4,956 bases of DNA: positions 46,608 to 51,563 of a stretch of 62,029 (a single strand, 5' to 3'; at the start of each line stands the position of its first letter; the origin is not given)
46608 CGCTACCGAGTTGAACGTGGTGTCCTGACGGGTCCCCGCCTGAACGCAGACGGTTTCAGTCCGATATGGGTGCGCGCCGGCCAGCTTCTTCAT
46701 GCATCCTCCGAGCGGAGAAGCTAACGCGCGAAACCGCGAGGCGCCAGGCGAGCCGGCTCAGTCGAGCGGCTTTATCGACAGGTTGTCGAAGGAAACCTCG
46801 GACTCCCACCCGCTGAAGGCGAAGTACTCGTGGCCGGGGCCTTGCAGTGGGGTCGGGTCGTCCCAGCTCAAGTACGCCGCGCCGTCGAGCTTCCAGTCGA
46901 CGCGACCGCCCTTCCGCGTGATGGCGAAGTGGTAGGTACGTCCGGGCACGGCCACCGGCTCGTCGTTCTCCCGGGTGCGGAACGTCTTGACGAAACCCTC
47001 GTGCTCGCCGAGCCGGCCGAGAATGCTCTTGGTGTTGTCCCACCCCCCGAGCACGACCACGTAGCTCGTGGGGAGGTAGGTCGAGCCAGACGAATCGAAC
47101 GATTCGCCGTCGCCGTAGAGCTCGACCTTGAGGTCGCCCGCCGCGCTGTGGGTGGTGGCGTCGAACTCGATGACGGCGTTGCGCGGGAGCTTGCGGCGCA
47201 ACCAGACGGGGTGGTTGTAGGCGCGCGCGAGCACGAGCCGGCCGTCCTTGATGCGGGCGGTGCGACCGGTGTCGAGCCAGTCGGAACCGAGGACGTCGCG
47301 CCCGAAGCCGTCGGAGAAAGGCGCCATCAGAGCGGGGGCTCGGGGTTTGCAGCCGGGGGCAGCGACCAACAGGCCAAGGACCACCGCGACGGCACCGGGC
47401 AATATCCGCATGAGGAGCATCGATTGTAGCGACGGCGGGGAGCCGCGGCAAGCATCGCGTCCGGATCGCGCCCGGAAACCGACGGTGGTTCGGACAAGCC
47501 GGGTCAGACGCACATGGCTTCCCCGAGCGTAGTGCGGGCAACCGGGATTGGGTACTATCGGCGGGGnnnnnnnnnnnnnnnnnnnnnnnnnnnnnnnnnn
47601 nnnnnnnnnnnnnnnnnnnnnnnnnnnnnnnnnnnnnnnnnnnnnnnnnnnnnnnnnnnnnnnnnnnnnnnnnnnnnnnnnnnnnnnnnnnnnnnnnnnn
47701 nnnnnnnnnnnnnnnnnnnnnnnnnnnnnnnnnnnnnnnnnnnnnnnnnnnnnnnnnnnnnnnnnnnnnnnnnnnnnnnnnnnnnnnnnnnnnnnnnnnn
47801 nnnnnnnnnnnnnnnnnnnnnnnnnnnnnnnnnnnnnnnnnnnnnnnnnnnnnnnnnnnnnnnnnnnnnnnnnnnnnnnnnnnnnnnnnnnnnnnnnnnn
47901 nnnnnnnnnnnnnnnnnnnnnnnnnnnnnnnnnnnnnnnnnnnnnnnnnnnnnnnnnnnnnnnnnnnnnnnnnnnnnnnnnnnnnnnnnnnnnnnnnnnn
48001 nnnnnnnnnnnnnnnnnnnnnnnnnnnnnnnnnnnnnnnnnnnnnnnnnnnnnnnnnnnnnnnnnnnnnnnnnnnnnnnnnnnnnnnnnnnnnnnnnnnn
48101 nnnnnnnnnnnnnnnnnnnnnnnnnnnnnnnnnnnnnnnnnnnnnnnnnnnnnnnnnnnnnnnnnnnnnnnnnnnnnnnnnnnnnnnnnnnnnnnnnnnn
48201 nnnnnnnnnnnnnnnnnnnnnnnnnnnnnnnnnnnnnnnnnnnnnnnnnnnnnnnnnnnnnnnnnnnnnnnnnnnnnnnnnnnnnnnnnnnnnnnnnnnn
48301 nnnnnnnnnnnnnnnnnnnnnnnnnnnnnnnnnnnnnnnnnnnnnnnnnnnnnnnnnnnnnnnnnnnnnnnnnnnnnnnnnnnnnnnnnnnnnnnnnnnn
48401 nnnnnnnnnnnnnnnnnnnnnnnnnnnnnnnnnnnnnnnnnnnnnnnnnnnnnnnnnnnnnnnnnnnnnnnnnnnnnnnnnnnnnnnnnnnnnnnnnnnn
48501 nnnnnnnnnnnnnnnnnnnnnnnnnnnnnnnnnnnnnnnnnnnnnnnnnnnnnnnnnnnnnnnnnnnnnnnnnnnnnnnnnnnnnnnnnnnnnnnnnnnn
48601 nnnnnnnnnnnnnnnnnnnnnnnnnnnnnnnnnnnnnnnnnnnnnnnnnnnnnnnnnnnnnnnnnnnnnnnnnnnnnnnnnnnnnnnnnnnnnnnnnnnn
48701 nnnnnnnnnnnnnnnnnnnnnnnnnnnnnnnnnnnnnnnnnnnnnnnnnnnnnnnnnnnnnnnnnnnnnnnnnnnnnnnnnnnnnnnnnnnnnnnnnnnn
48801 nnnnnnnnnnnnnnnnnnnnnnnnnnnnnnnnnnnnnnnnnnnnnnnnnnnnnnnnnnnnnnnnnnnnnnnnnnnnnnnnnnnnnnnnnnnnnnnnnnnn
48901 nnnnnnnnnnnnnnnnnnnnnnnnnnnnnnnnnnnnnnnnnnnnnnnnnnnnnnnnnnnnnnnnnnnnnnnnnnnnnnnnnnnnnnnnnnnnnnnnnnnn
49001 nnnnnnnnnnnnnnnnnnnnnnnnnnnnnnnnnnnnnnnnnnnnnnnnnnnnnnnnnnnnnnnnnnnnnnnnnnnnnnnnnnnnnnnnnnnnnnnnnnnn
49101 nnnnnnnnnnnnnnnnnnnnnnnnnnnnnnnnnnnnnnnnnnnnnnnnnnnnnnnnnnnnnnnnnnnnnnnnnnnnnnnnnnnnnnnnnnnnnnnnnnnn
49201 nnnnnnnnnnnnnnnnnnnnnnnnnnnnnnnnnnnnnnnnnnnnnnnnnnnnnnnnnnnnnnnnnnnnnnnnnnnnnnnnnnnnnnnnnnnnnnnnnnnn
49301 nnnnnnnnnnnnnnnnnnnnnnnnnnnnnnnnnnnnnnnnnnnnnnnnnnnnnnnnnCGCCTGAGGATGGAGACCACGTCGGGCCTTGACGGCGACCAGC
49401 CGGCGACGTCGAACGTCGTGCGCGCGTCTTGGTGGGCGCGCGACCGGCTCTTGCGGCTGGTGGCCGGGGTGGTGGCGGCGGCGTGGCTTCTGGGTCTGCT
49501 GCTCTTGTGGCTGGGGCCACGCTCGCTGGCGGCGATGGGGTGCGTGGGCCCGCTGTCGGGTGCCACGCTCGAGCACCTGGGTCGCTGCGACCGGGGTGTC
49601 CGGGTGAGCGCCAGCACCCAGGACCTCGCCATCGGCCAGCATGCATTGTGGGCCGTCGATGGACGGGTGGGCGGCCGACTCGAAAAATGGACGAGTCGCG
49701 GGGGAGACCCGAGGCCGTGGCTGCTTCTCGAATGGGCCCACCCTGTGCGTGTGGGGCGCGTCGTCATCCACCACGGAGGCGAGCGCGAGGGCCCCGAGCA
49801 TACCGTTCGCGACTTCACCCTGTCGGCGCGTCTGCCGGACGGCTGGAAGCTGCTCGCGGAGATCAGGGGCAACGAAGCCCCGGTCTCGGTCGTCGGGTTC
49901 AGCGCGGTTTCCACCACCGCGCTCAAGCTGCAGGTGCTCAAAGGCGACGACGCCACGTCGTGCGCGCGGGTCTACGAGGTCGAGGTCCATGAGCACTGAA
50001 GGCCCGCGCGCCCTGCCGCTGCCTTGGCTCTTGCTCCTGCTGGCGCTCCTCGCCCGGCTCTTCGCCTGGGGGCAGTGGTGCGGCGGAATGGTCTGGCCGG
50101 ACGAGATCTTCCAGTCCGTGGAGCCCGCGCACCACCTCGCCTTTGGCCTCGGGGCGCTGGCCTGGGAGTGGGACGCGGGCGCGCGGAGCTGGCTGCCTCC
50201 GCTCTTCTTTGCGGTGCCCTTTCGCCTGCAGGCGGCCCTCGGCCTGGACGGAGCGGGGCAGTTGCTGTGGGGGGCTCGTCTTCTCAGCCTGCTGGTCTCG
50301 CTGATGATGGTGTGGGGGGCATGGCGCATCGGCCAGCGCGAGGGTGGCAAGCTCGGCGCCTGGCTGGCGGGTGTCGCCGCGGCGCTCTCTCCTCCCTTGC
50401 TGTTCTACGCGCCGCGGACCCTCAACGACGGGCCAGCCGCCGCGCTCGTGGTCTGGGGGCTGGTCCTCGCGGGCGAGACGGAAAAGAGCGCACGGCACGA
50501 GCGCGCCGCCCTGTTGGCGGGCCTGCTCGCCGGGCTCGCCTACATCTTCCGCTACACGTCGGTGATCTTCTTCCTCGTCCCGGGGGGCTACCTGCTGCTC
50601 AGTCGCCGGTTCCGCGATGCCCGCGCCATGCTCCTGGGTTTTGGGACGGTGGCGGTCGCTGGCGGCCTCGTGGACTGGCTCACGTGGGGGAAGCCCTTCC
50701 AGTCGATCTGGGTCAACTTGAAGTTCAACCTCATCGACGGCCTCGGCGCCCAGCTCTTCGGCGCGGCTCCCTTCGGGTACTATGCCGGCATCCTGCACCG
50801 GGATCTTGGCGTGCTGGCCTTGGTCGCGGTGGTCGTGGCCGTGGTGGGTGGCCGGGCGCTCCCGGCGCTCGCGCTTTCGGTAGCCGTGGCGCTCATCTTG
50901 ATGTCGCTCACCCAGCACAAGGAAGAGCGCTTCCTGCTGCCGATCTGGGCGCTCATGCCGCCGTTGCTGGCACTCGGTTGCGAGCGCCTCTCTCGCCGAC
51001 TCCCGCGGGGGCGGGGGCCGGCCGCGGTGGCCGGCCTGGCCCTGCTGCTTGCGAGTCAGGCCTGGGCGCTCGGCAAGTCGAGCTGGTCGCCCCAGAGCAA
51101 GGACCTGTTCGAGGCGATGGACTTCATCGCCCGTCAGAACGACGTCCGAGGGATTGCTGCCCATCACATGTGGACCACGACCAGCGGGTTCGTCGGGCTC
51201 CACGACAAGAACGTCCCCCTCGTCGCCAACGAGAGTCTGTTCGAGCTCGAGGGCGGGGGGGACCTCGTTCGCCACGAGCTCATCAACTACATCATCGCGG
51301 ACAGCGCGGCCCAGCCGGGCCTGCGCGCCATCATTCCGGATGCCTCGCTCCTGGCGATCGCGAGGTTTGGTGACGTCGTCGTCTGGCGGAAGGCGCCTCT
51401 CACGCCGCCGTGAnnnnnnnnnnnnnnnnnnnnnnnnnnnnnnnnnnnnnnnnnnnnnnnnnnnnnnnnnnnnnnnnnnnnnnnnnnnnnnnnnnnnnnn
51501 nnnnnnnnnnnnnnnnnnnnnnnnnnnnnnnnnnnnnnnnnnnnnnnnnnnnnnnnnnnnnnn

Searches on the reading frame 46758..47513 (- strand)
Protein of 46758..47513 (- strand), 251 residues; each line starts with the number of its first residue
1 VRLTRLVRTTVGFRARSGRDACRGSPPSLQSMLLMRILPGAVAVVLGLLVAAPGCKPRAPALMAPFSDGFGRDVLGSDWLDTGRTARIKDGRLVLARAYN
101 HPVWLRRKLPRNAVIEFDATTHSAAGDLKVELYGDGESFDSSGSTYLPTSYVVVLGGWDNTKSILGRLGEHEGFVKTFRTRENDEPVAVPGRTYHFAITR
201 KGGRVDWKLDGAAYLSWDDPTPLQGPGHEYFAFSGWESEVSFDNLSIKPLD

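Call 53: search_protein_families(library=pfam, proteins=[window:46758-47513:-], max_evalue=0.001)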
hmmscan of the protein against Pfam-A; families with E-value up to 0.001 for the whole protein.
window:46758-47513:- (251 aa): 2 families
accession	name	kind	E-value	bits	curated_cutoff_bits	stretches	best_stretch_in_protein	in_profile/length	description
PF19763.6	DUF6250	-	7e-07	29.7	26.9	1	150-244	74-164/165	Domain of unknown function (DUF6250)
PF12248.16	Methyltransf_FA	-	7.1e-07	29.5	24.2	1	148-242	45-134/140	Farnesoic acid 0-methyl transferase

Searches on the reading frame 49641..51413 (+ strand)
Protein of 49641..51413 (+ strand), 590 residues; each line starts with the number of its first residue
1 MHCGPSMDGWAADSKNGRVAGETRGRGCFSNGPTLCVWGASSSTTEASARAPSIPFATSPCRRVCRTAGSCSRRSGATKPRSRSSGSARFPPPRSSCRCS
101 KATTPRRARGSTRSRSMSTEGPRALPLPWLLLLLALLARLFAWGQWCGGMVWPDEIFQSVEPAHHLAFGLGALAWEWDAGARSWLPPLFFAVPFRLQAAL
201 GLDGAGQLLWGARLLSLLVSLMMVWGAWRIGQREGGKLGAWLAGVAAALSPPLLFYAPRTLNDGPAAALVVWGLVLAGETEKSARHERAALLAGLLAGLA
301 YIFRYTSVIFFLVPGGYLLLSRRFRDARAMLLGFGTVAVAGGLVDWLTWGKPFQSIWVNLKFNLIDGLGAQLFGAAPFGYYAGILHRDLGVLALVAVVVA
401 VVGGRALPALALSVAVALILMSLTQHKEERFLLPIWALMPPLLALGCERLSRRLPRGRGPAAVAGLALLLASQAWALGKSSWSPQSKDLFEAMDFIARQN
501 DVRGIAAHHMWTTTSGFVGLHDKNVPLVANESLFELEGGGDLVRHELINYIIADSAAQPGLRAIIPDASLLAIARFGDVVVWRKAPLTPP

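Call 53: search_protein_families(library=pfam, proteins=[window:49641-51413:+], max_evalue=0.001)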
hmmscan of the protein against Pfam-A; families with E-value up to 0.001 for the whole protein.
window:49641-51413:+ (590 aa): 4 families
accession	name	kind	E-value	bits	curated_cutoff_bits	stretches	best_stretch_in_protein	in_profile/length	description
PF03901.23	Glyco_transf_22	-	2e-44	152.9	23.8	1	146-453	16-337/414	Alg9-like mannosyltransferase family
PF13231.12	PMT_2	-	2.1e-09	38.2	26.1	1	205-339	17-151/160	Dolichyl-phosphate-mannose-protein mannosyltransferase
PF09594.16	GT87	-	4.2e-06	27.1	25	1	184-421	1-232/237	Glycosyltransferase family 87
PF09913.15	DUF2142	-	1.2e-05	24.7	30.1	1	199-360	115-273/395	Predicted membrane protein (DUF2142)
